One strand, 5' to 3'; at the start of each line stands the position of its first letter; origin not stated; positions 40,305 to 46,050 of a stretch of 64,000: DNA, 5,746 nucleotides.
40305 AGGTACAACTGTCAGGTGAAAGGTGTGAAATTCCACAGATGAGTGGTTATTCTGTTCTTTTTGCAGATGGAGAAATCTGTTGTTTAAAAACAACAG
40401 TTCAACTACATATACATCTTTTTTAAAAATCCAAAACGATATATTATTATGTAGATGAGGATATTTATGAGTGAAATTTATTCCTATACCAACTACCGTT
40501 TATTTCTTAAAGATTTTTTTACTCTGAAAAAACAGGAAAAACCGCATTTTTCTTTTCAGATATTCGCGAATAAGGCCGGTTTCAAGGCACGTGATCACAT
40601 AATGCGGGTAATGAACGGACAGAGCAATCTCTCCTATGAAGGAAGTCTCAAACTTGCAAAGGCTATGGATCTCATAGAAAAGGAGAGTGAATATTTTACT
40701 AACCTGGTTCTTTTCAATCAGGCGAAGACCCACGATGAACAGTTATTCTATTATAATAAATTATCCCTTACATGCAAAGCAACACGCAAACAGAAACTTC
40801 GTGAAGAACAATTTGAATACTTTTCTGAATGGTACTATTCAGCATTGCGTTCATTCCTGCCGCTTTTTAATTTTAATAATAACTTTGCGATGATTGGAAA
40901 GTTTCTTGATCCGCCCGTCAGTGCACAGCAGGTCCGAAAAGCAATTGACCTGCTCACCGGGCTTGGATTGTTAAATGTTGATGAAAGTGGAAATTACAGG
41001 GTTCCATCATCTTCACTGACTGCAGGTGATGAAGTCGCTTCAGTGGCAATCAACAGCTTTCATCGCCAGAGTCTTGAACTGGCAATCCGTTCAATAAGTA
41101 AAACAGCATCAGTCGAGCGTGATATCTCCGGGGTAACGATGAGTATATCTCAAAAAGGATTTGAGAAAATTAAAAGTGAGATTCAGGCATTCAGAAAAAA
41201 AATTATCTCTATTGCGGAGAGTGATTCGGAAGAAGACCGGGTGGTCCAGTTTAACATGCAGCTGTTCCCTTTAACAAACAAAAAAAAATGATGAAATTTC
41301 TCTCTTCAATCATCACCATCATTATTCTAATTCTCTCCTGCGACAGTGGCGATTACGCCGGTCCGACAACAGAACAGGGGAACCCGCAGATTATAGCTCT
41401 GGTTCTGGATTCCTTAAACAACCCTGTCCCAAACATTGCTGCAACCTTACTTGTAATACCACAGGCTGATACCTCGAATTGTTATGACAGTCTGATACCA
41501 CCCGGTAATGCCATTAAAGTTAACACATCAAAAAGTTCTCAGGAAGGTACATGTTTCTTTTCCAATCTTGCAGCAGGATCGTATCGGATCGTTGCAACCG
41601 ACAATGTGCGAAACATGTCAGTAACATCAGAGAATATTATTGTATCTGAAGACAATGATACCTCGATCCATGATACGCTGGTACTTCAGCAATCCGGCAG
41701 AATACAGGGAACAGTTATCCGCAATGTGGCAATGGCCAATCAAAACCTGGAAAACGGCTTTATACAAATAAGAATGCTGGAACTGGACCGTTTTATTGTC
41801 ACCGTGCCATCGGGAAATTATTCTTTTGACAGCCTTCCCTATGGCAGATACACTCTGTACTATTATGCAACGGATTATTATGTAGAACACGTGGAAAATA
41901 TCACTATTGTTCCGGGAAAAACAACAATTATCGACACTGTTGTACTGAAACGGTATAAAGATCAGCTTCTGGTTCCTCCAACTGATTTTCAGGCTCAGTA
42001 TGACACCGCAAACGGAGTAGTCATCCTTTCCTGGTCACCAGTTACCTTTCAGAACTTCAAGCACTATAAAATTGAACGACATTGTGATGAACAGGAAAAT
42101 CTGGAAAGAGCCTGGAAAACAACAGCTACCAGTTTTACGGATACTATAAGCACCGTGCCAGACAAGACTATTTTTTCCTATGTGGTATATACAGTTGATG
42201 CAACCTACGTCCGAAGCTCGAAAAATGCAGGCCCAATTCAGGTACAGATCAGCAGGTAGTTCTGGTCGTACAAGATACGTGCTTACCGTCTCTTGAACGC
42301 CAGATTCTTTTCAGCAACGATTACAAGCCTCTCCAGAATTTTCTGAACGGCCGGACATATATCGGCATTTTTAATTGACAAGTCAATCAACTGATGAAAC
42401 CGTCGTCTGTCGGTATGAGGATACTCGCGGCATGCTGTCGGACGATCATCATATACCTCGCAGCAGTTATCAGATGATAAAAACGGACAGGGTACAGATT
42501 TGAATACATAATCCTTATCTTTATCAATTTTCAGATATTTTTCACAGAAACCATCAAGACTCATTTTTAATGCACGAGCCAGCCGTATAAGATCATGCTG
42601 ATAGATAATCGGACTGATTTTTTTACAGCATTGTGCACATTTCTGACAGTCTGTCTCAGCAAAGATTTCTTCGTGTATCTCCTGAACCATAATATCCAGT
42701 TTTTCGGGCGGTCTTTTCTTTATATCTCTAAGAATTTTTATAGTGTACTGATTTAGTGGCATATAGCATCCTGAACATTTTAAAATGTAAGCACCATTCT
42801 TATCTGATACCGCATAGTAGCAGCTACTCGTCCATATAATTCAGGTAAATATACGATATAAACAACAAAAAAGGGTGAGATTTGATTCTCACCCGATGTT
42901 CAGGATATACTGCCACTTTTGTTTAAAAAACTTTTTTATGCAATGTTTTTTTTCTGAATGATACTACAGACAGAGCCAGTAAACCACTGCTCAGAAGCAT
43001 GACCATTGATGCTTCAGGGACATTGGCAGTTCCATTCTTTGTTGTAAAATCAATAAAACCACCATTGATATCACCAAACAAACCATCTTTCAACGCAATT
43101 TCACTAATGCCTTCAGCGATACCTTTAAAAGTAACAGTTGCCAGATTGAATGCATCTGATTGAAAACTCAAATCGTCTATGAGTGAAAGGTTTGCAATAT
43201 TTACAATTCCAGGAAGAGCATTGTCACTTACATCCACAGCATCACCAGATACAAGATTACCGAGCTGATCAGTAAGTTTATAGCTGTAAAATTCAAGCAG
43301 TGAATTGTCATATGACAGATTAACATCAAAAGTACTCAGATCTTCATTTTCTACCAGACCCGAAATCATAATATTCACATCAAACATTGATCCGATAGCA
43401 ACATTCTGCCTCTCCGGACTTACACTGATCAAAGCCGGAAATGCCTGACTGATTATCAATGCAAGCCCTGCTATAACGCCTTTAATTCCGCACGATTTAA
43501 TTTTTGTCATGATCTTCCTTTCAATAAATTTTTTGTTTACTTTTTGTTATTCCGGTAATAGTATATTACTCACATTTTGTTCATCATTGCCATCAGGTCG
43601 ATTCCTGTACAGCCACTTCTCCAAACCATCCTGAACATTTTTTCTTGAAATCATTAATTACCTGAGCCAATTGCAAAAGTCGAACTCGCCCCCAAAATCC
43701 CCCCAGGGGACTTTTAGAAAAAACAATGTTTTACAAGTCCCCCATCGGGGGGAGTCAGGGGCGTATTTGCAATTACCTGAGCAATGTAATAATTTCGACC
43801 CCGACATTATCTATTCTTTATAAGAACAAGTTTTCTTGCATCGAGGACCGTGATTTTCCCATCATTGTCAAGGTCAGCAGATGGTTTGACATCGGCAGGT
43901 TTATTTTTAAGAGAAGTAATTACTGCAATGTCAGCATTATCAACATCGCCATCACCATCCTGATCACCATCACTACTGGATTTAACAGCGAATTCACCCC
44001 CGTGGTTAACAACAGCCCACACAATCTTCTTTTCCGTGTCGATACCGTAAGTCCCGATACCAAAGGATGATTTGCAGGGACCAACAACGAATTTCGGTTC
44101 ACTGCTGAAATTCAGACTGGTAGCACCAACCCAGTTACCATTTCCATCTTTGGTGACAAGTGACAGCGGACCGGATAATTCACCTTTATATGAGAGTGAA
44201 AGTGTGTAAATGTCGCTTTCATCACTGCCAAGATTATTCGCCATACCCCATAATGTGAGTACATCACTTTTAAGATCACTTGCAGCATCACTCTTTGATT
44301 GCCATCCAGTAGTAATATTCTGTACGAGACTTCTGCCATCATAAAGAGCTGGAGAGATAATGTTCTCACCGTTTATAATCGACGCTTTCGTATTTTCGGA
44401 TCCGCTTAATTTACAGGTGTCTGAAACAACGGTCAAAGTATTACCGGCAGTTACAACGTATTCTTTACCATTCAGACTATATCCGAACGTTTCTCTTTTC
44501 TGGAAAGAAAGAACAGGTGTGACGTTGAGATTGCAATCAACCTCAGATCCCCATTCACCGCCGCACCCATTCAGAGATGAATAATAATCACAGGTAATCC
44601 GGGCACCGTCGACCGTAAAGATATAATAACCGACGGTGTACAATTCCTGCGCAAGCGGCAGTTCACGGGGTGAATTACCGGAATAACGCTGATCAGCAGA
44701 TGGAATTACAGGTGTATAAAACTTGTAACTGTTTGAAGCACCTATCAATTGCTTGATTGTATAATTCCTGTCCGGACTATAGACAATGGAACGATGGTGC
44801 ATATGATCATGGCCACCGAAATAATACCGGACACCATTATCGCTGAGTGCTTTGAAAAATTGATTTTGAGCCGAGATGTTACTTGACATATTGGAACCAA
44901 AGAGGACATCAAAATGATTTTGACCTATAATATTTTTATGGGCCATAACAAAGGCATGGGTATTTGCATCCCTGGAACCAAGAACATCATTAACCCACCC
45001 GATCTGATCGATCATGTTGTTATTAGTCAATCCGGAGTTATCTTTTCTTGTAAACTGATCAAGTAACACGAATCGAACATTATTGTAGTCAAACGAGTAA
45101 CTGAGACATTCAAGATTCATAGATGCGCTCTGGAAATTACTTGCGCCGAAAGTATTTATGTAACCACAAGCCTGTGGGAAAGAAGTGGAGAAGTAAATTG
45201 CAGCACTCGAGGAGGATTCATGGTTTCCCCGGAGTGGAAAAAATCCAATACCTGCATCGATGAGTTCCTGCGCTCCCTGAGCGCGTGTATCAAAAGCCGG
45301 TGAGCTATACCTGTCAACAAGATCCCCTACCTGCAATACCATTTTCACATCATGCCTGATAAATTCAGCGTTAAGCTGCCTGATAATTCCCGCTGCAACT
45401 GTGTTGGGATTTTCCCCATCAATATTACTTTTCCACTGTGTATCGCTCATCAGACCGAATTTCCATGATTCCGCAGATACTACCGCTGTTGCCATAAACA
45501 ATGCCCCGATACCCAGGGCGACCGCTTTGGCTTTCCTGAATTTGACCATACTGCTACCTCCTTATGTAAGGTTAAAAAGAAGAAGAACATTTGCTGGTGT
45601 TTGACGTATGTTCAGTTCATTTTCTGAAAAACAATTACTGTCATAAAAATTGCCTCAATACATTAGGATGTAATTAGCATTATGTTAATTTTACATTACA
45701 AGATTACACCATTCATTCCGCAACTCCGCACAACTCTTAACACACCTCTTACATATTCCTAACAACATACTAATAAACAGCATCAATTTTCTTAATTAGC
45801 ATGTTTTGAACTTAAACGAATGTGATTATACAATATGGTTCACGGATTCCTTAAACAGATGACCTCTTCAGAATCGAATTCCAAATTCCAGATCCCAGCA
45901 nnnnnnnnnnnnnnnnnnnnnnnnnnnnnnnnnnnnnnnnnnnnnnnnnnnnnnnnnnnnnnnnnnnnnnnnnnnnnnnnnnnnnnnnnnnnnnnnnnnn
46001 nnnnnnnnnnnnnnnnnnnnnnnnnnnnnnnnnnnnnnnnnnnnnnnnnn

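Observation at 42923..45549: Minimal cohesin-dockerin pair: cohesin-like PEP-CTERM-like surface protein next to a dockerin-tagged metallophosphoesterase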

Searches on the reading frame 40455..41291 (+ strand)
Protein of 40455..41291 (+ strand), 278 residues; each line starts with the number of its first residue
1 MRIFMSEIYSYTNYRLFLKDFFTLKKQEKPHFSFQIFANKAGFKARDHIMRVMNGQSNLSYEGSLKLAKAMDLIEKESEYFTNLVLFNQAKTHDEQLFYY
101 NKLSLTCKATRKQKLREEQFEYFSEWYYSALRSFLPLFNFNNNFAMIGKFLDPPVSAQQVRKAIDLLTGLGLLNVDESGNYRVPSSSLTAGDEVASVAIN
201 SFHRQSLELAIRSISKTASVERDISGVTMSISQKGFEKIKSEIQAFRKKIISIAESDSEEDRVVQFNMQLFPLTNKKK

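Call 3: search_protein_families(library=pfam, proteins=[window:40455-41291:+], max_evalue=1)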
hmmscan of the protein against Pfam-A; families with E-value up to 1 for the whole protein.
window:40455-41291:+ (278 aa): 2 families
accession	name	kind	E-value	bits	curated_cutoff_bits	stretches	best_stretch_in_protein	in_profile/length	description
PF14394.12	DUF4423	-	1.3e-40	139.3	30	1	110-273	5-165/165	Domain of unknown function (DUF4423)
PF20892.2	SidC_lipid-bd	-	0.013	15.9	27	1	204-260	69-122/127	SidC, lipid-binding domain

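Call 4: search_protein_families(library=ncbifam, proteins=[window:40455-41291:+], max_evalue=1)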
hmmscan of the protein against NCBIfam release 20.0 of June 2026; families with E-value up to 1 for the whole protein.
window:40455-41291:+ (278 aa): 2 families
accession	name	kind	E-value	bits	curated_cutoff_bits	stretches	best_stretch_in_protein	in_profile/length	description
TIGR02147.1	Fsuc_second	paralog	1.6e-87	293.5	50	1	5-275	1-271/272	TIGR02147 family protein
NF008864.0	PRK11895.1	equivalog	0.064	12.9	119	1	210-256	73-119/164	acetolactate synthase small subunit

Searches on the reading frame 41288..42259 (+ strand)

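Call 3: search_protein_families(library=pfam, proteins=[window:41288-42259:+], max_evalue=1)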
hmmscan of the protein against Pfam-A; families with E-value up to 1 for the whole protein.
window:41288-42259:+ (323 aa): 10 families
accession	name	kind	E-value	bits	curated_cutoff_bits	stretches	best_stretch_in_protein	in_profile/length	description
PF13620.12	CarboxypepD_reg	-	7.3e-10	39.5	32.3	1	165-217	27-79/82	Carboxypeptidase regulatory-like domain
PF17802.7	SpaA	-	6.2e-06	26.7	23.1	1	74-124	29-81/91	Prealbumin-like fold domain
PF17210.9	SdrD_B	-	2.2e-05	25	29.7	1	77-129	38-89/112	SdrD B-like domain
PF14686.12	fn3_3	-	0.0001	22.4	24.4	1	173-213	31-73/75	Polysaccharide lyase family 4, domain II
PF23193.1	NOMO_3rd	-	0.00071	20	27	0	78-111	59-92/120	NOMO third transthyretin-like domain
PF07495.19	Y_Y_Y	-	0.00077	19.8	26.6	1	175-201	26-53/65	Y_Y_Y domain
PF09430.16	EMC7_beta-sandw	-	0.032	14.8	26.6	1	167-208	20-60/122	ER membrane protein complex subunit 7, beta-sandwich domain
PF25523.1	Ig_RIMBP2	-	0.037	14.5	27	1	229-256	4-31/105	RIMBP2-like, immunoglobulin-like domain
PF13715.12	CarbopepD_reg_2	-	0.092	13.2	32.2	1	158-212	16-69/88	CarboxypepD_reg-like domain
PF23623.1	GBD_IRG7_N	-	0.33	11.6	27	1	74-112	48-87/95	IRG7 N-terminal galactose binding domain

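Call 4: search_protein_families(library=ncbifam, proteins=[window:41288-42259:+], max_evalue=1)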
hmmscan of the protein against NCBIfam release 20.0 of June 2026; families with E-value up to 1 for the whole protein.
window:41288-42259:+ (323 aa): 0 families

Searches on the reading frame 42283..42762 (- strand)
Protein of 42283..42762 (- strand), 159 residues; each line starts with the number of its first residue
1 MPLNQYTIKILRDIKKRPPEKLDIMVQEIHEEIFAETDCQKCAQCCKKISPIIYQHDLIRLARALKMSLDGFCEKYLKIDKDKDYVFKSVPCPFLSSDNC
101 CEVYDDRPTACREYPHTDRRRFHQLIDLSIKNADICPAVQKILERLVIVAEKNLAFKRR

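Call 3: search_protein_families(library=pfam, proteins=[window:42283-42762:-], max_evalue=1)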
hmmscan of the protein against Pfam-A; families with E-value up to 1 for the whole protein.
window:42283-42762:- (159 aa): 1 family
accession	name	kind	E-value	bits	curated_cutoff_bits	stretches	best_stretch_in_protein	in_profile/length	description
PF03692.20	CxxCxxCC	-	6.4e-12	46.4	23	1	38-123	1-78/85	Putative zinc- or iron-chelating domain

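Call 4: search_protein_families(library=ncbifam, proteins=[window:42283-42762:-], max_evalue=1)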
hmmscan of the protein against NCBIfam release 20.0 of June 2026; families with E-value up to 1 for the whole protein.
window:42283-42762:- (159 aa): 1 family
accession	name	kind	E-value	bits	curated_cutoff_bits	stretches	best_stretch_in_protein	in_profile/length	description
NF000937.0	PRK00092.4-3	equivalog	0.052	13.5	287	1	15-86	29-97/161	ribosome maturation factor RimP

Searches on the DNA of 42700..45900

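Call 59: search_rna_families(source=window, start=42700, end=45900, threshold=evalue, max_evalue=1)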
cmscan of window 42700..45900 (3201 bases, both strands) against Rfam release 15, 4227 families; matches with E-value up to 1: 2.
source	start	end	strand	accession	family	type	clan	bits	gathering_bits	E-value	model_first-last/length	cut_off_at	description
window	42835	43002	+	RF02859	Arrc11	Gene; sRNA;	-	26.9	52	0.14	1-175/175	no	Actinobacillus sRNA 11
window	42805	42937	-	RF01669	P14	Gene; sRNA;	-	20.8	45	0.54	1-146/146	no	Pseudomonas sRNA P14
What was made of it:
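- Tried and rejected: Rfam found nothing credible around the locus (call 59).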
